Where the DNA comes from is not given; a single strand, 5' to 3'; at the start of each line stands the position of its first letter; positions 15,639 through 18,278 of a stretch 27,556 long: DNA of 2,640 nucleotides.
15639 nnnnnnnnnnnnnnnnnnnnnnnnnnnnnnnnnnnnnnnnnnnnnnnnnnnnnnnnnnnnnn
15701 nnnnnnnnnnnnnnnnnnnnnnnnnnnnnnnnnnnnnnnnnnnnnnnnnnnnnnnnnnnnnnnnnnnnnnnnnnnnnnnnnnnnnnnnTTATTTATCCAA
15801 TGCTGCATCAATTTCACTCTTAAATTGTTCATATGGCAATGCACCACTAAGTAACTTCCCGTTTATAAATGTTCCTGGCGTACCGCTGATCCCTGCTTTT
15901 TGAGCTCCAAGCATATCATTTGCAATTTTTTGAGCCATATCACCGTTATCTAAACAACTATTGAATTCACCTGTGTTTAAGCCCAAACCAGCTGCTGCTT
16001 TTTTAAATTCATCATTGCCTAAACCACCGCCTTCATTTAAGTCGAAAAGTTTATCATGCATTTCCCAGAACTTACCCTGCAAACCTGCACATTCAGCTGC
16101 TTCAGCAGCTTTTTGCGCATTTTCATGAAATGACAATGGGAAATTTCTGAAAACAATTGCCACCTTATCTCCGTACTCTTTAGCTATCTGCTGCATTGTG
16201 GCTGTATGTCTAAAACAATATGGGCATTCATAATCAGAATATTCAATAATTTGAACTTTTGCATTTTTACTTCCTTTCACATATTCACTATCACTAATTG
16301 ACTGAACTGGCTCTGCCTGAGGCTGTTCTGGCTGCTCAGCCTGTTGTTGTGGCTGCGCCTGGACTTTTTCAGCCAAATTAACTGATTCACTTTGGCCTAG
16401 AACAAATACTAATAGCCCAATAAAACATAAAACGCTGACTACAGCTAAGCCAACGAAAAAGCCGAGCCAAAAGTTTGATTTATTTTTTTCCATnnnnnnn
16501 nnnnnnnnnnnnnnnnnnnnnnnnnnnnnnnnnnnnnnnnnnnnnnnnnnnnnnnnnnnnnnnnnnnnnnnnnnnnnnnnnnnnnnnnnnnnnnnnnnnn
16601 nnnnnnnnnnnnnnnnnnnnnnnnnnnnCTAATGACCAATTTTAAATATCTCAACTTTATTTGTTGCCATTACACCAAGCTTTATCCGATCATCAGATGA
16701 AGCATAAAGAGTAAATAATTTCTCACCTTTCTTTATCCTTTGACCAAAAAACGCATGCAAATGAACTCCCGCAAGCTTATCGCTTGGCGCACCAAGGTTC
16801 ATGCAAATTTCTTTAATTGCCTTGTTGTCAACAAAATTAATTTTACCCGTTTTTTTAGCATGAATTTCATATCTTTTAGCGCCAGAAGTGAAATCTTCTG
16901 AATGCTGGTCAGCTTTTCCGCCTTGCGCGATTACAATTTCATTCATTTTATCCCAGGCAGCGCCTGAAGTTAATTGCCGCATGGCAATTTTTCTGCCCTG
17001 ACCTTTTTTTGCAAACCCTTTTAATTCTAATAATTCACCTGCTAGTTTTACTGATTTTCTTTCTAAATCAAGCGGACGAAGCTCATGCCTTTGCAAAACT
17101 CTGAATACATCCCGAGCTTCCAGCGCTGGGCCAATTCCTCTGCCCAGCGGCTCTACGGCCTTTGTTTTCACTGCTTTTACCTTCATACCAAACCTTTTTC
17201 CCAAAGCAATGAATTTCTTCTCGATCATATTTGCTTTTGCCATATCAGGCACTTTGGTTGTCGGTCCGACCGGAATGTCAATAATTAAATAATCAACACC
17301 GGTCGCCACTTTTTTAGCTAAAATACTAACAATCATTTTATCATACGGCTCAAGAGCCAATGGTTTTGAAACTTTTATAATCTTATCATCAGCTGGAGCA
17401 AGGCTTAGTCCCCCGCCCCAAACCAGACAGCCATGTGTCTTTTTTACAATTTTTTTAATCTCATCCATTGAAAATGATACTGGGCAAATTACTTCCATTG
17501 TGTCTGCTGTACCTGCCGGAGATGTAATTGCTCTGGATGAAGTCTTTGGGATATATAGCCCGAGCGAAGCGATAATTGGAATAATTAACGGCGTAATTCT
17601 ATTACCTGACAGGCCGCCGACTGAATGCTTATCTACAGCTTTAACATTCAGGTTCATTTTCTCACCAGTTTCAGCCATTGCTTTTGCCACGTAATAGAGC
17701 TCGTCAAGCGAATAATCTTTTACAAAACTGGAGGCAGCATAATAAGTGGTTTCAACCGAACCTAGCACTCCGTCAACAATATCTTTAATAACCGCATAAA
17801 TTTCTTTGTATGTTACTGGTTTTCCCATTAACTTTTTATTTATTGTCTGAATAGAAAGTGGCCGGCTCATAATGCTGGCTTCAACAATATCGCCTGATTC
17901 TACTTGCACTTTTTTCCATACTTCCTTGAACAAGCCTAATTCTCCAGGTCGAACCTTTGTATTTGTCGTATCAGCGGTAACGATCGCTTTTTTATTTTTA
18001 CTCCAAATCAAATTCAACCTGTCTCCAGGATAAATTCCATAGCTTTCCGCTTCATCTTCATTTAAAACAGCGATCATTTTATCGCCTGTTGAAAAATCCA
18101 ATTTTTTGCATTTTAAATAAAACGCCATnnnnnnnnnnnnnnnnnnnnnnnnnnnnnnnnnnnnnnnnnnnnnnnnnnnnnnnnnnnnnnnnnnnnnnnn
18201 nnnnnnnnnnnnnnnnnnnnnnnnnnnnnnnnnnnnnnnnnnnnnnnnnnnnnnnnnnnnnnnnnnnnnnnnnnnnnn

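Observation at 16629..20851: AMP-salvage RuBisCO cluster with an embedded HAD-like gene whose start overlaps the isomerase stop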

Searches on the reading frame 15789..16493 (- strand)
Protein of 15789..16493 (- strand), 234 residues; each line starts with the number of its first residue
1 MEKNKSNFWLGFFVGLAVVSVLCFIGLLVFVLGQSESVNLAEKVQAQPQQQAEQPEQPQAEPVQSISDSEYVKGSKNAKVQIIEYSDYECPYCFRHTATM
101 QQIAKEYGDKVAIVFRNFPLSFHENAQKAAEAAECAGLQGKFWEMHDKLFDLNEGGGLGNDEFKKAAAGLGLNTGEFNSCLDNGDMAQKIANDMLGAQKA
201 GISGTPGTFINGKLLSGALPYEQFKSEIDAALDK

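Call 3: search_protein_families(library=pfam, proteins=[window:15789-16493:-], max_evalue=0.01)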
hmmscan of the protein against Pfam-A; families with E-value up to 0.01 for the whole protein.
window:15789-16493:- (234 aa): 5 families
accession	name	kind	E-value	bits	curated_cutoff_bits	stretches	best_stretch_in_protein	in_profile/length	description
PF13462.12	Thioredoxin_4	-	4.2e-28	99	23.2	1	70-230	5-165/165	Thioredoxin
PF01323.26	DSBA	-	3.8e-21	76.2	25.6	1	81-228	1-190/191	DSBA-like thioredoxin domain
PF13192.12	Thioredoxin_3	-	0.0001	22.7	24.8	0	191-224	36-70/76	Thioredoxin domain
PF13098.12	Thioredoxin_2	-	0.00039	21.2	27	1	76-226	3-102/104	Thioredoxin-like domain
PF12297.13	EVC2_like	-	0.0013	18.1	25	1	9-68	66-125/429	Ellis van Creveld protein 2 like protein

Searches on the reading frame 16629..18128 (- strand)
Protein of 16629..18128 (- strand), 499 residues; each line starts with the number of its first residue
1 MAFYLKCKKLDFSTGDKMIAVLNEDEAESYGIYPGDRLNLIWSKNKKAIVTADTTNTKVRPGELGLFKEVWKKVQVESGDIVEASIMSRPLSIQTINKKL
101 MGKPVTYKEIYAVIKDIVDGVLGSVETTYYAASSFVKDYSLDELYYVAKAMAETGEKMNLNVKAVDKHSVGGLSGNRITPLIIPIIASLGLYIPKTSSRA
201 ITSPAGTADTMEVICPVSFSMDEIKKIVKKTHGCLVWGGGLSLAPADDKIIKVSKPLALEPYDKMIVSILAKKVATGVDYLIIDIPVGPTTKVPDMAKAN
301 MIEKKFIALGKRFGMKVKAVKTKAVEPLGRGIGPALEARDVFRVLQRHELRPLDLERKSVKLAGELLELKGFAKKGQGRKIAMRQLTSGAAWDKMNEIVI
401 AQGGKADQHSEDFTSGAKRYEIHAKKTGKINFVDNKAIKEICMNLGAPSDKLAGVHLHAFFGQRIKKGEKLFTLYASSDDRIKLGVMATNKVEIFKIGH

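Call 3: search_protein_families(library=pfam, proteins=[window:16629-18128:-], max_evalue=0.01)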
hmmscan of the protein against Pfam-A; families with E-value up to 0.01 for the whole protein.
window:16629-18128:- (499 aa): 3 families
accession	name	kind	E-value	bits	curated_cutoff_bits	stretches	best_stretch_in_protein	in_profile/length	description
PF00591.27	Glycos_transf_3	-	1e-10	42.2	27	1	163-391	3-252/253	Glycosyl transferase family, a/b domain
PF07831.19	PYNP_C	-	2e-08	34.2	27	1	430-482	2-61/75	Pyrimidine nucleoside phosphorylase C-terminal domain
PF02885.22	Glycos_trans_3N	-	2.8e-07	30.6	26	1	94-155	2-63/63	Glycosyl transferase family, helical bundle domain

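Call 4: search_protein_families(library=ncbifam, proteins=[window:16629-18128:-], max_evalue=0.01)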
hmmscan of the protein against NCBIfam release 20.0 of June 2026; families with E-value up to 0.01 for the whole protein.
window:16629-18128:- (499 aa): 9 families
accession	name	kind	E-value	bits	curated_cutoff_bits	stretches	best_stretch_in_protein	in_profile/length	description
NF003338.0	PRK04350.1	subfamily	3.5e-159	530.4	434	1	5-493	3-490/502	thymidine phosphorylase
TIGR03327.1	AMP_phos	equivalog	1.4e-157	525.2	535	1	5-497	2-492/500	AMP phosphorylase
TIGR02645.1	ARCH_P_rylase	hypoth_equivalog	2.7e-154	514.2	434.6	1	5-494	1-488/493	putative thymidine phosphorylase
TIGR02644.1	Y_phosphoryl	subfamily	1.2e-60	205.5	409.05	1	94-484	3-405/417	pyrimidine-nucleoside phosphorylase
NF004490.0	PRK05820.1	equivalog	1.4e-60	205.2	269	1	93-484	6-411/439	thymidine phosphorylase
NF004747.0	PRK06078.1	equivalog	1.1e-43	149.5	559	1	93-492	4-415/434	pyrimidine-nucleoside phosphorylase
TIGR02643.1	T_phosphoryl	equivalog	2.1e-41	142.2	570.7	1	95-484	6-411/437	thymidine phosphorylase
TIGR01245.1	trpD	equivalog_domain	1.3e-07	31.3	199.05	1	100-232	5-142/330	anthranilate phosphoribosyltransferase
NF011201.0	PRK14607.1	equivalog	1.4e-07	30.6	670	1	94-232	197-339/534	bifunctional anthranilate synthase component II/anthranilate phosphoribosyltransferase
